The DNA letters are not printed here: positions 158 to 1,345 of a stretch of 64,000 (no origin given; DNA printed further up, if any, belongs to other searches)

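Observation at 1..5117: ftsZ and murC are missing from their canonical places in the dcw cluster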

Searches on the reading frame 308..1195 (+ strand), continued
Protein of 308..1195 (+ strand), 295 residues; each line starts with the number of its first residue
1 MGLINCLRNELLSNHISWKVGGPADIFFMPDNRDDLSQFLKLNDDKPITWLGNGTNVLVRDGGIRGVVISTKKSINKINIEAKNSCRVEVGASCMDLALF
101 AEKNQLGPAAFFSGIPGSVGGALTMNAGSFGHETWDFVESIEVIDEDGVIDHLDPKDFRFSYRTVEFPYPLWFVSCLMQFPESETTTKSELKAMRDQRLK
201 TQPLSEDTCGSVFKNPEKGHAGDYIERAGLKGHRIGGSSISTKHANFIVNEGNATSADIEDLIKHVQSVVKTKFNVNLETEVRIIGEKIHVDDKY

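Call 23: find_encoding_contigs(protein=P0025, flank=10000, max_places=1)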
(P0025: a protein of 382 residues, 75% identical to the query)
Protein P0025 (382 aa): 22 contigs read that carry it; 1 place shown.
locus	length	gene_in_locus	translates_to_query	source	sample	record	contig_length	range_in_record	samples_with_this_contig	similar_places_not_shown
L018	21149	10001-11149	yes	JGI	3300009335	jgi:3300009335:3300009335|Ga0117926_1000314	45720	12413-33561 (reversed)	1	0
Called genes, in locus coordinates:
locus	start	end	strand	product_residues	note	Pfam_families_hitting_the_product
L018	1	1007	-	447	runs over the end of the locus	PF03448:MgtE_N, PF00571:CBS (faint), PF01769:MgtE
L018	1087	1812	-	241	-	PF00005:ABC_tran, PF12399:BCA_ABC_TP_C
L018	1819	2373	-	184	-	PF06835:LptC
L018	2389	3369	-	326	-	PF13580:SIS_2 (faint), PF01380:SIS, PF00571:CBS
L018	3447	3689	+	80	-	PF01722:BolA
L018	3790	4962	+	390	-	PF00275:EPSP_synthase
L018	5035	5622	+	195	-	PF10399:UCR_Fe-S_N (weak), PF00355:Rieske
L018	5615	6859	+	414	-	PF00033:Cytochrome_B, PF13631:Cytochrom_B_N_2, PF00032:Cytochrom_B_C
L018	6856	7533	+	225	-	PF02167:Cytochrom_C1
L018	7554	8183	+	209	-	PF02798:GST_N, PF13417:GST_N_3, PF13409:GST_N_2, PF13410:GST_C_2 (weak), PF00043:GST_C (weak)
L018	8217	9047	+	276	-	PF00590:TP_methylase, PF23016:RsmI_C (weak)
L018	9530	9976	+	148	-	PF02381:MraZ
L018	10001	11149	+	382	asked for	PF00091:Tubulin, PF12327:FtsZ_C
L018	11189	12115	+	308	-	PF01795:Methyltransf_5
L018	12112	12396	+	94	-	PF04999:FtsL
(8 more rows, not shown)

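Call 24: find_encoding_contigs(protein=P0037, flank=10000, max_places=1)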
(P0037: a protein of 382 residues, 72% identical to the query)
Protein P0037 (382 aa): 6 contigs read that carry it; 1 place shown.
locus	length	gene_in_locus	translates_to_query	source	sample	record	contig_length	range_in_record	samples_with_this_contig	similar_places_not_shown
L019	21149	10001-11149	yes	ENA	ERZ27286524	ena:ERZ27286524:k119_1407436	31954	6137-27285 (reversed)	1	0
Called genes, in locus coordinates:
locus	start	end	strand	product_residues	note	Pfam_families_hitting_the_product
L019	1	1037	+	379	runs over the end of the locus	PF01734:Patatin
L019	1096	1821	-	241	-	PF00005:ABC_tran, PF12399:BCA_ABC_TP_C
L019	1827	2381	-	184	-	PF06835:LptC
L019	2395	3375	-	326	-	PF01380:SIS, PF13580:SIS_2 (weak), PF00571:CBS (weak)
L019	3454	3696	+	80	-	PF01722:BolA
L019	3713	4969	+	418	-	PF00275:EPSP_synthase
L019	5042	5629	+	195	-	PF10399:UCR_Fe-S_N (weak), PF00355:Rieske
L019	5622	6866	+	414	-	PF00033:Cytochrome_B, PF13631:Cytochrom_B_N_2, PF00032:Cytochrom_B_C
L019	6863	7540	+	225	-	PF02167:Cytochrom_C1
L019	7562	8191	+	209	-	PF02798:GST_N, PF13417:GST_N_3, PF13409:GST_N_2, PF13410:GST_C_2, PF00043:GST_C (weak)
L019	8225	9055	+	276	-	PF00590:TP_methylase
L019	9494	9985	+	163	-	PF02381:MraZ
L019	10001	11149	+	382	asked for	PF00091:Tubulin, PF12327:FtsZ_C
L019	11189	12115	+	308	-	PF01795:Methyltransf_5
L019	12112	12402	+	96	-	PF04999:FtsL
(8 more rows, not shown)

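Call 43: find_related_loci(query=A1, collection=metagenome_contigs, flank=10000)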
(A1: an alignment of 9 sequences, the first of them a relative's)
Query A1 (382 aa) in metagenome_contigs; peptide patterns used: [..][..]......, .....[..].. (x = any residue, [..] = any of these).
535 stretches matched a pattern; 96 encode a relative of the query (tblastn E <= 1e-3); the best 80 are kept; 80 distinct loci.
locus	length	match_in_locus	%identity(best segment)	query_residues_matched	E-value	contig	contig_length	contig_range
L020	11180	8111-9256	99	1-382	0e+0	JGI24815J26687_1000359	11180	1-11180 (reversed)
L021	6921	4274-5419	99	1-382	0e+0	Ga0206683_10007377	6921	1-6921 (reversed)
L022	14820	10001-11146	97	1-382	0e+0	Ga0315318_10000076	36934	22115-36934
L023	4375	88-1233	96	1-382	0e+0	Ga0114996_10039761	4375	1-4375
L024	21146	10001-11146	96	1-382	0e+0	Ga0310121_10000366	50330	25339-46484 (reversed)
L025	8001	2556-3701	96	1-382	0e+0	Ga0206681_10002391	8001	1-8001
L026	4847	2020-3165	96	1-382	0e+0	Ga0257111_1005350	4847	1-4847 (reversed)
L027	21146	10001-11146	96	1-382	0e+0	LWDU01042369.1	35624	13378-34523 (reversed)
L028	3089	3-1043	98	36-382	0e+0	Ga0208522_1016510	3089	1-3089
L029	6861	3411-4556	77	1-382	0e+0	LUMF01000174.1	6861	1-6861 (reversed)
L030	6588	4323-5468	76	1-382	0e+0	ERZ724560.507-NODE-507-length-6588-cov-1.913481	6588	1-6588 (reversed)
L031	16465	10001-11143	76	1-381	0e+0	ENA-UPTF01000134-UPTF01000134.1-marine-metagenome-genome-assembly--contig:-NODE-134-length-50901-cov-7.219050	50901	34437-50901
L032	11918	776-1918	75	1-382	0e+0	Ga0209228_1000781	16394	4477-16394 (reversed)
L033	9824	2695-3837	71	1-381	8e-170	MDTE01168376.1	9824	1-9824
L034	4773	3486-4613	72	1-381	3e-173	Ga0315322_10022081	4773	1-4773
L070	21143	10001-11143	48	6-380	1e-89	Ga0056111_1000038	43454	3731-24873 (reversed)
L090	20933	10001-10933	46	10-319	3e-66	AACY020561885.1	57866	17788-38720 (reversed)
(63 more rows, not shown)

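Call 47: find_homologous_proteins(query=L090:9983-11089:+, max_evalue=1e-30)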
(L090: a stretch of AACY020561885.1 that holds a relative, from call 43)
Query L090:9983-11089:+ (369 aa): 7996 proteins with E <= 1e-30 among 8000 candidates; the best 120 are listed.
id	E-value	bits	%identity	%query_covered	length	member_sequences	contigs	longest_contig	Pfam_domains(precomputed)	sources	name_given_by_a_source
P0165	5.0e-235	797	99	100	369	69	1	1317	PF00091.32,PF12327.14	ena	-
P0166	2.1e-231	785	98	100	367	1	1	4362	PF00091.32,PF12327.14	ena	-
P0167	2.3e-215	732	90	100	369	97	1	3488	PF00091.32,PF12327.14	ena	-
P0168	1.4e-205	700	86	100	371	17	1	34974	PF00091.32,PF12327.14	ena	-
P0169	9.2e-201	684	84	100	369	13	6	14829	PF00091.32,PF12327.14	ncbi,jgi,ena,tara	tara:strand:- start:2585 stop:3694 length:1110 start_codon:yes stop_codon:yes gene_type:complete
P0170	1.1e-190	651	80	100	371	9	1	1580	PF00091.32,PF12327.14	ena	-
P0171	3.4e-186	637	78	100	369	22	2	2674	PF00091.32,PF12327.14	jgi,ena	-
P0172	7.1e-171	586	100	73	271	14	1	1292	PF00091.32,PF12327.14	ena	-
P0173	5.8e-158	544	69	100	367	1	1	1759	PF00091.32,PF12327.14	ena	-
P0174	4.4e-153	528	65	100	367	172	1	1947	PF00091.32,PF12327.14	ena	-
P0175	7.7e-152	524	67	100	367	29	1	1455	PF00091.32,PF12327.14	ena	-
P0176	1.6e-150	519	66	100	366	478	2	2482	PF00091.32,PF12327.14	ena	-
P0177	2.1e-150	519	65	100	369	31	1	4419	PF00091.32,PF12327.14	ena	-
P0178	5.1e-140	485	63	100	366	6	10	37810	PF00091.32,PF12327.14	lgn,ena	-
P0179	7.1e-140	484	62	99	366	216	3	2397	PF00091.32,PF12327.14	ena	-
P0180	1.4e-138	480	61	100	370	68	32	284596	PF00091.32,PF12327.14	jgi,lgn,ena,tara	tara:strand:+ start:31426 stop:32538 length:1113 start_codon:yes stop_codon:yes gene_type:complete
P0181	9.0e-138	477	60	100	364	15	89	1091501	PF00091.32,PF12327.14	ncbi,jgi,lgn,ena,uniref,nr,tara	ncbi:MAG: cell division protein FtsZ [Gammaproteobacteria bacterium]|uniref:Cell division protein Ft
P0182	1.0e-137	477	61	100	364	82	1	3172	PF00091.32,PF12327.14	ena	-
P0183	4.2e-136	472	61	100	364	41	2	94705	PF00091.32,PF12327.14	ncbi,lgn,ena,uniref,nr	ncbi:MAG: cell division protein FtsZ [SAR86 cluster bacterium]|uniref:Cell division protein FtsZ n=1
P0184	9.0e-134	464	58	99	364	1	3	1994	PF00091.32,PF12327.14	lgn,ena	-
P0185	1.0e-133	464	58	99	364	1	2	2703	PF00091.32,PF12327.14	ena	-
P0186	1.2e-133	464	85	68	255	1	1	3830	PF00091.32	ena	-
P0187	1.4e-133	464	58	99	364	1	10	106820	PF00091.32,PF12327.14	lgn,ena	-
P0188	2.0e-133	463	58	99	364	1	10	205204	PF00091.32,PF12327.14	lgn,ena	-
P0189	2.4e-133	463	58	99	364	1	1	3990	PF00091.32,PF12327.14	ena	-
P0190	3.5e-133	462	58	99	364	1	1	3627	PF00091.32,PF12327.14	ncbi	-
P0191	3.7e-133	462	57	99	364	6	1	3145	PF00091.32,PF12327.14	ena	-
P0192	4.2e-133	462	57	100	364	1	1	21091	PF00091.32,PF12327.14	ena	-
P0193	4.6e-133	462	58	99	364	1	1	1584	PF00091.32,PF12327.14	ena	-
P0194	4.8e-133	462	58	99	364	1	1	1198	PF00091.32,PF12327.14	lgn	-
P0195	4.9e-133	462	58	99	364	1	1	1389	PF00091.32,PF12327.14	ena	-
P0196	5.4e-133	462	58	99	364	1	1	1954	PF00091.32,PF12327.14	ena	-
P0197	5.5e-133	462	58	99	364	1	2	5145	PF00091.32,PF12327.14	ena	-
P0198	6.3e-133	461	58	99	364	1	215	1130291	PF00091.32,PF12327.14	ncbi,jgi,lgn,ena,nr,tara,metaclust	ncbi:cell division protein FtsZ [Bacteroidota bacterium]|jgi:cell division protein FtsZ|nr:cell divi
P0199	7.1e-133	461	58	99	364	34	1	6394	PF00091.32,PF12327.14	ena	-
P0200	7.3e-133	461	57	100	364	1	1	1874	PF00091.32,PF12327.14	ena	-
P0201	7.8e-133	461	57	99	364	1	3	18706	PF00091.32,PF12327.14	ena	-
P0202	8.4e-133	461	58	99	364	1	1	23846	PF00091.32,PF12327.14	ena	-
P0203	9.0e-133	461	57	99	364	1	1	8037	PF00091.32,PF12327.14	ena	-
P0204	9.1e-133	461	57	99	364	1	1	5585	PF00091.32,PF12327.14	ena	-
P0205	1.1e-132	461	58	99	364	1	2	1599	PF00091.32,PF12327.14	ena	-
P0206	1.5e-132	460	57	99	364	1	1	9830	PF00091.32,PF12327.14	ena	-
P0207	1.7e-132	460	57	99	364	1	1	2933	PF00091.32,PF12327.14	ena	-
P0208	1.7e-132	460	58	99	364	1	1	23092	PF00091.32,PF12327.14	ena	-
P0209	1.8e-132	460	57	99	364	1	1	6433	PF00091.32,PF12327.14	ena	-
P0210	2.2e-132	460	57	99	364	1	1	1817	PF00091.32,PF12327.14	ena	-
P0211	2.3e-132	460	58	99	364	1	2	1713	PF00091.32,PF12327.14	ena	-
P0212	5.7e-132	458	57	99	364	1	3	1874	PF00091.32,PF12327.14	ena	-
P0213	7.0e-132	458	57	100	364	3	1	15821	PF00091.32,PF12327.14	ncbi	-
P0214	1.0e-131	457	57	100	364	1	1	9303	PF00091.32,PF12327.14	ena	-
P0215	4.1e-131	455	61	90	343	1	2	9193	PF00091.32,PF12327.14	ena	-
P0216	1.2e-128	447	58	100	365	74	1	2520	PF00091.32,PF12327.14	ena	-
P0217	1.0e-126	441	55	99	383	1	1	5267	PF00091.32,PF12327.14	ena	-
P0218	1.7e-124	434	57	100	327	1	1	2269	PF00091.32,PF12327.14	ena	-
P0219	9.4e-121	421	61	90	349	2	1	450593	PF00091.32,PF12327.14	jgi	jgi:cell division protein FtsZ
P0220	1.2e-113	398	55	93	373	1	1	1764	PF00091.32,PF12327.14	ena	-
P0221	3.0e-112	393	50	100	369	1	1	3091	PF00091.32,PF12327.14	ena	-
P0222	3.5e-99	350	72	61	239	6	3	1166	PF00091.32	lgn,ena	-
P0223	1.1e-91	326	67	61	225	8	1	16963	PF00091.32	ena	-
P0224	1.0e-88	316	64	64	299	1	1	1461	PF00091.32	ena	-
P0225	1.6e-87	312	65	62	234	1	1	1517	PF00091.32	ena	-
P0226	4.5e-85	304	46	93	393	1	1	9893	PF00091.32,PF12327.14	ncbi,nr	ncbi:MAG: cell division protein FtsZ [Gammaproteobacteria bacterium]|nr:MAG: cell division protein F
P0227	6.3e-84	300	47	84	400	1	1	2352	PF00091.32,PF12327.14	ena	-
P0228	6.8e-84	300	46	88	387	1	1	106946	PF00091.32,PF12327.14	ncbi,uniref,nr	ncbi:cell division protein FtsZ [Acinetobacter sp. A3.8]|uniref:Cell division protein FtsZ n=1 Tax=A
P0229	1.6e-83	299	55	72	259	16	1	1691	PF00091.32,PF12327.14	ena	-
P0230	1.9e-83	299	45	89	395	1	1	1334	PF00091.32,PF12327.14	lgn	-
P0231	2.4e-83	298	43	94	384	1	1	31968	PF00091.32,PF12327.14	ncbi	-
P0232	2.4e-83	298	45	91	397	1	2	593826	PF00091.32,PF12327.14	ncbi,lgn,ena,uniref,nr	ncbi:cell division protein FtsZ [Acinetobacter sp. ANC 3813]|uniref:cell division protein FtsZ n=1 T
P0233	2.7e-83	298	45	89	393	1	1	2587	PF00091.32,PF12327.14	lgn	-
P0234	3.7e-83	298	44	93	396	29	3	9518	PF00091.32,PF12327.14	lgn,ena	-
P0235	4.2e-83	298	48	85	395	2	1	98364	PF00091.32,PF12327.14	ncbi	-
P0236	5.6e-83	297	44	94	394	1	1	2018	PF00091.32,PF12327.14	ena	-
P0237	1.2e-82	296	46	85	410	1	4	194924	PF00091.32,PF12327.14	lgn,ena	-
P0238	1.2e-82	296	47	85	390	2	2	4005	PF00091.32,PF12327.14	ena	-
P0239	1.4e-82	296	48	79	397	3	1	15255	PF00091.32,PF12327.14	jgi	jgi:cell division protein FtsZ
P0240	1.4e-82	296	47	86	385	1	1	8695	PF00091.32,PF12327.14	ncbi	-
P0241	1.7e-82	296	45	89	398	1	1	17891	PF00091.32,PF12327.14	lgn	-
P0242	1.7e-82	296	45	89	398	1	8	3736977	PF00091.32,PF12327.14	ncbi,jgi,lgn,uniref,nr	ncbi:cell division protein FtsZ [Acinetobacter johnsonii]|uniref:Cell division protein FtsZ n=1 Tax=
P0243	2.6e-82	295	42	99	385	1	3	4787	PF00091.32,PF12327.14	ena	-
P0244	2.7e-82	295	45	89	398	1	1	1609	PF00091.32,PF12327.14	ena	-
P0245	3.8e-82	294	45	85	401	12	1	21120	PF00091.32,PF12327.14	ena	-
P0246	4.2e-82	294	46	84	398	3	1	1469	PF00091.32,PF12327.14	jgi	jgi:cell division protein FtsZ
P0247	6.2e-82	294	47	85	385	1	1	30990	PF00091.32,PF12327.14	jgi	jgi:cell division protein FtsZ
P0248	7.8e-82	293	47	85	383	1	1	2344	PF00091.32,PF12327.14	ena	-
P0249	7.9e-82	293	46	89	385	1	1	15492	PF00091.32,PF12327.14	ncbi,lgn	-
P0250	8.4e-82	293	46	88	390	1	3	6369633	PF00091.32,PF12327.14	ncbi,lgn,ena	-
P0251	9.0e-82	293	46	85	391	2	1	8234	PF00091.32,PF12327.14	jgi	-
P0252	9.3e-82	293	47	85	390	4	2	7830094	PF00091.32,PF12327.14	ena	-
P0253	9.6e-82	293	44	89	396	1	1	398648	PF00091.32,PF12327.14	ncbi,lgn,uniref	ncbi:cell division protein FtsZ [Acinetobacter pseudolwoffii]|uniref:cell division protein FtsZ n=1 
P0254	9.6e-82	293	44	89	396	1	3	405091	PF00091.32,PF12327.14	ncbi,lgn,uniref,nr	ncbi:cell division protein FtsZ [Acinetobacter sp. YH12102]|uniref:cell division protein FtsZ n=1 Ta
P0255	9.7e-82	293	47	85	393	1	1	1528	PF00091.32,PF12327.14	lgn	-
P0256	1.1e-81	293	46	89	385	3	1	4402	PF00091.32,PF12327.14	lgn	-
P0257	1.2e-81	293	47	85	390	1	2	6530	PF00091.32,PF12327.14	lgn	-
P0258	1.4e-81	293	46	85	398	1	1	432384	PF00091.32,PF12327.14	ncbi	ncbi:MAG: cell division protein FtsZ [Congregibacter sp.]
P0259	1.4e-81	293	47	85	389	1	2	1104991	PF00091.32,PF12327.14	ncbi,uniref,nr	ncbi:cell division protein FtsZ [Parahaliea aestuarii]|uniref:Cell division protein FtsZ n=1 Tax=Par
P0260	1.4e-81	293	48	79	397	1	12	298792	PF00091.32,PF12327.14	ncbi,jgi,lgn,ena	jgi:cell division protein FtsZ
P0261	1.8e-81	292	43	99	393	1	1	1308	PF00091.32,PF12327.14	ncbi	-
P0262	1.9e-81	292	46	85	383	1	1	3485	PF00091.32,PF12327.14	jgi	jgi:cell division protein FtsZ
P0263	2.0e-81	292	47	85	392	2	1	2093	PF00091.32,PF12327.14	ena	-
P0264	2.0e-81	292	45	99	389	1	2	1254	PF00091.32,PF12327.14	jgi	jgi:cell division protein FtsZ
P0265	2.0e-81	292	45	92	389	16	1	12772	PF00091.32,PF12327.14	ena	-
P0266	2.1e-81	292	45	89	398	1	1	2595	PF00091.32,PF12327.14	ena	-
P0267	2.1e-81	292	44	89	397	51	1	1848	PF00091.32,PF12327.14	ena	-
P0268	2.2e-81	292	47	86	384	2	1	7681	PF00091.32,PF12327.14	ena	-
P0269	2.2e-81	292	42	100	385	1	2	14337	PF00091.32,PF12327.14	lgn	-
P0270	2.3e-81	292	45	89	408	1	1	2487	PF00091.32,PF12327.14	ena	-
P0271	2.5e-81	292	47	85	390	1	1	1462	PF00091.32,PF12327.14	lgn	-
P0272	2.6e-81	292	47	79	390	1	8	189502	PF00091.32,PF12327.14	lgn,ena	-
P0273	2.7e-81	292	44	99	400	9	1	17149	PF00091.32,PF12327.14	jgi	jgi:cell division protein FtsZ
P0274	2.9e-81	291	46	85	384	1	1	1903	PF00091.32,PF12327.14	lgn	-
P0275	3.3e-81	291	43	98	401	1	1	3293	PF00091.32,PF12327.14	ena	-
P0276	3.8e-81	291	47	85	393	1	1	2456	PF00091.32,PF12327.14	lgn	-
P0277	4.1e-81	291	47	86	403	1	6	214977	PF00091.32,PF12327.14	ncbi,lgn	-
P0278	4.5e-81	291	46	88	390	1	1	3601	PF00091.32,PF12327.14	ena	-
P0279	4.5e-81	291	44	99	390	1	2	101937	PF00091.32,PF12327.14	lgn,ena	-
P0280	5.3e-81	291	46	89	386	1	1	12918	PF00091.32,PF12327.14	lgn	-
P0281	5.5e-81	291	46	85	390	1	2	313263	PF00091.32,PF12327.14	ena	-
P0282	5.6e-81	291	45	91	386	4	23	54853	PF00091.32,PF12327.14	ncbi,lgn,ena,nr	ncbi:MAG: cell division protein FtsZ [Methylococcales bacterium]|nr:MAG: cell division protein FtsZ 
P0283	5.7e-81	291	46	91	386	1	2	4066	PF00091.32,PF12327.14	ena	-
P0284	5.7e-81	291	44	94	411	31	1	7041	PF00091.32,PF12327.14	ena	-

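Call 48: find_homologous_proteins(query=L090:19610-20608:+, max_evalue=1e-20)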
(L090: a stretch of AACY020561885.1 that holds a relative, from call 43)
Query L090:19610-20608:+ (333 aa): 3626 proteins with E <= 1e-20 among 8000 candidates; the best 120 are listed.
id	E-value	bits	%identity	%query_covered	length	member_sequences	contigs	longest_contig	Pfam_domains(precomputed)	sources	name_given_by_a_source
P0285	1.0e-205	700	97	100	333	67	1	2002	PF04101.23,PF03033.27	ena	-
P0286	5.9e-191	651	90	100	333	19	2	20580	PF04101.23,PF03033.27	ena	-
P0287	1.4e-169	581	80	100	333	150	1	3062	PF04101.23,PF03033.27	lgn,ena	-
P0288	1.0e-166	572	78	100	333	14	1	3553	PF04101.23,PF03033.27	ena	-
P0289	2.4e-163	561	77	100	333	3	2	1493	PF04101.23,PF03033.27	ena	-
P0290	1.8e-161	555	76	100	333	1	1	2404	PF04101.23,PF03033.27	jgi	-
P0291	3.3e-161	554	76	100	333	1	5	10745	PF04101.23,PF03033.27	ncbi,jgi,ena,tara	tara:strand:- start:824 stop:1825 length:1002 start_codon:yes stop_codon:yes gene_type:complete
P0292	8.5e-156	536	73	100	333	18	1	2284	PF04101.23,PF03033.27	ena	-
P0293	5.9e-128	445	61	100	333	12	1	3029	PF04101.23,PF03033.27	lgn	-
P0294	1.0e-120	421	59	100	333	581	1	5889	PF04101.23,PF03033.27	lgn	-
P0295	2.9e-120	419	59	100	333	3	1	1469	PF04101.23,PF03033.27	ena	-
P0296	1.6e-119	417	58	100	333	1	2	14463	PF04101.23,PF03033.27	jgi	jgi:UDP-N-acetylglucosamine--N-acetylmuramyl-(pentapeptide) pyrophosphoryl-undecaprenol N-acetylgluc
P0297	3.2e-119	416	58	100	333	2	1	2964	PF04101.23,PF03033.27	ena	-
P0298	4.4e-119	415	58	100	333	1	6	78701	PF04101.23,PF03033.27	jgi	jgi:UDP-N-acetylglucosamine--N-acetylmuramyl-(pentapeptide) pyrophosphoryl-undecaprenol N-acetylgluc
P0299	6.6e-118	412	55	100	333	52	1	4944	PF04101.23,PF03033.27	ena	-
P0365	4.5e-96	340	48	100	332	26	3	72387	PF04101.23,PF03033.27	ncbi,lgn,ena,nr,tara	ncbi:MAG: hypothetical protein CMD89_01620 [Gammaproteobacteria bacterium]|nr:hypothetical protein [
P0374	1.9e-54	203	40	97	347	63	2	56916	PF04101.23,PF03033.27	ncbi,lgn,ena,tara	tara:strand:- start:15952 stop:16995 length:1044 start_codon:yes stop_codon:yes gene_type:complete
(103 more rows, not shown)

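Call 49: find_encoding_contigs(protein=P0298, flank=10000, max_places=1)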
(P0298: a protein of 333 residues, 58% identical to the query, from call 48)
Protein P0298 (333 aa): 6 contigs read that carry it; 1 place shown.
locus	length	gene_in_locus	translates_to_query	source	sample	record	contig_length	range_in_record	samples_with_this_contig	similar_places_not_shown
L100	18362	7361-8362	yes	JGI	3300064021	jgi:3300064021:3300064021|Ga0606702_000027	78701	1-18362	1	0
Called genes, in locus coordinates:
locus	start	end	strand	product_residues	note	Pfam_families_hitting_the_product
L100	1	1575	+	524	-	?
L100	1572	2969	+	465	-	PF08245:Mur_ligase_M, PF02875:Mur_ligase_C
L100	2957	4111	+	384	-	PF08245:Mur_ligase_M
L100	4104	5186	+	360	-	PF00953:Glycos_transf_4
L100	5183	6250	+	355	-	PF08245:Mur_ligase_M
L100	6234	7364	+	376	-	PF01098:FTSW_RODA_SPOVE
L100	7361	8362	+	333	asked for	PF03033:Glyco_transf_28, PF04101:Glyco_tran_28_C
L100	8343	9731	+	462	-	PF01225:Mur_ligase, PF08245:Mur_ligase_M, PF02875:Mur_ligase_C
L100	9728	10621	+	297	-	PF01820:Dala_Dala_lig_N, PF07478:Dala_Dala_lig_C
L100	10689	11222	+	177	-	-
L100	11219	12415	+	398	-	PF02491:SHS2_FTSA, PF11104:PilM_2 (weak), PF06723:MreB_Mbl, PF14450:FtsA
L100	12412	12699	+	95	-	PF01250:Ribosomal_S6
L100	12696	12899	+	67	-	PF01084:Ribosomal_S18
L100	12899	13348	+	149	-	PF01281:Ribosomal_L9_N, PF03948:Ribosomal_L9_C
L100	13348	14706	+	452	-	PF00772:DnaB, PF06745:ATPase (faint), PF03796:DnaB_C, PF13481:AAA_25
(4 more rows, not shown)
